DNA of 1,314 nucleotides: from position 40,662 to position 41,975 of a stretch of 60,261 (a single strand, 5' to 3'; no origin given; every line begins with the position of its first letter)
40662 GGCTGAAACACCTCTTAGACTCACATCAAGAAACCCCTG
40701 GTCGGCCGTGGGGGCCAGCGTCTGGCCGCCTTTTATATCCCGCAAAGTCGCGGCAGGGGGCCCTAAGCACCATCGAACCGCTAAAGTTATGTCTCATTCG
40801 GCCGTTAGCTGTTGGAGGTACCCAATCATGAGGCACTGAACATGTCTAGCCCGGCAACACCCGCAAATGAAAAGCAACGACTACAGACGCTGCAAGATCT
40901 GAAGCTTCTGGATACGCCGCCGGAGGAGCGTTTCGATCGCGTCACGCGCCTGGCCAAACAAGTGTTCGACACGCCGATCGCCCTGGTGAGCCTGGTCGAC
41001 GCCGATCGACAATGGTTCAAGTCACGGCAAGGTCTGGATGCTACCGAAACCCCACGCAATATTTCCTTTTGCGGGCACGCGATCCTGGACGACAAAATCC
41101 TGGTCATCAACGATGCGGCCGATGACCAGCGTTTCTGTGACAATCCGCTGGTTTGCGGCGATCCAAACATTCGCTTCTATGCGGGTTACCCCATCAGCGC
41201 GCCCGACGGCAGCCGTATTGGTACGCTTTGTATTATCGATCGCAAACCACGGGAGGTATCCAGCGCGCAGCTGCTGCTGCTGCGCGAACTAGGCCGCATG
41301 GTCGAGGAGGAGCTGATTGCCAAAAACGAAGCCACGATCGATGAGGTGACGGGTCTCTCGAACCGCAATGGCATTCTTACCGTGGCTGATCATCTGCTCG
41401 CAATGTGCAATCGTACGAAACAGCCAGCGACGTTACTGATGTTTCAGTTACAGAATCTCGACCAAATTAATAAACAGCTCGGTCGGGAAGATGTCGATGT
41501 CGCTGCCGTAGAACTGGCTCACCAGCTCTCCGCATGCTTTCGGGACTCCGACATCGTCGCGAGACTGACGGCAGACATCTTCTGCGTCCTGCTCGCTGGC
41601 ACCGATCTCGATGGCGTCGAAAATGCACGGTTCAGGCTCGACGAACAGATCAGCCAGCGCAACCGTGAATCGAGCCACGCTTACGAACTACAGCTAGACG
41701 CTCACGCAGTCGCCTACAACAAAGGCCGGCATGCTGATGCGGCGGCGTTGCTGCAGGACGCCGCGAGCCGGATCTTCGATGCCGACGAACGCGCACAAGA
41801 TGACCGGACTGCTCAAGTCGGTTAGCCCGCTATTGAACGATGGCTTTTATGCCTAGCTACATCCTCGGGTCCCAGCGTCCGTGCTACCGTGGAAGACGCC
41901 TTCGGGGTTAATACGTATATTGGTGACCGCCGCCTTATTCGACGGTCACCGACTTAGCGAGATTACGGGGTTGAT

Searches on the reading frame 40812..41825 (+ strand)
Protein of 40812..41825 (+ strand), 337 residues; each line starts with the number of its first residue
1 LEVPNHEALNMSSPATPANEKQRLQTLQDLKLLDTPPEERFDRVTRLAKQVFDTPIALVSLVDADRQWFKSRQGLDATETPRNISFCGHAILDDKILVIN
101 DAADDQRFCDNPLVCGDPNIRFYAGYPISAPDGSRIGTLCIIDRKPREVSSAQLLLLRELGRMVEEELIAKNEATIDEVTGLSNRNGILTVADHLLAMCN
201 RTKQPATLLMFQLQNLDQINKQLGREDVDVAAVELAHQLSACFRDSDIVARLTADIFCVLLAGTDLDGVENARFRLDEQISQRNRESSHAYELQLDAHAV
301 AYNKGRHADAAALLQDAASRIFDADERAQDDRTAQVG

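Call 7: search_protein_families(library=pfam, proteins=[window:40812-41825:+], max_evalue=0.001)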
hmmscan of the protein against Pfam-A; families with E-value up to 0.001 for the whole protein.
window:40812-41825:+ (337 aa): 3 families
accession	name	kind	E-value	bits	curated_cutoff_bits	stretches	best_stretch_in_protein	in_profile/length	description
PF00990.26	GGDEF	-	3.3e-21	76.1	23.8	1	174-326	1-156/161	Diguanylate cyclase, GGDEF domain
PF01590.32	GAF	-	2.2e-18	67.5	22.4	1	37-166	2-131/133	GAF domain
PF13185.12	GAF_2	-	5.4e-10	40.1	28.6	1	36-162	3-129/136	GAF domain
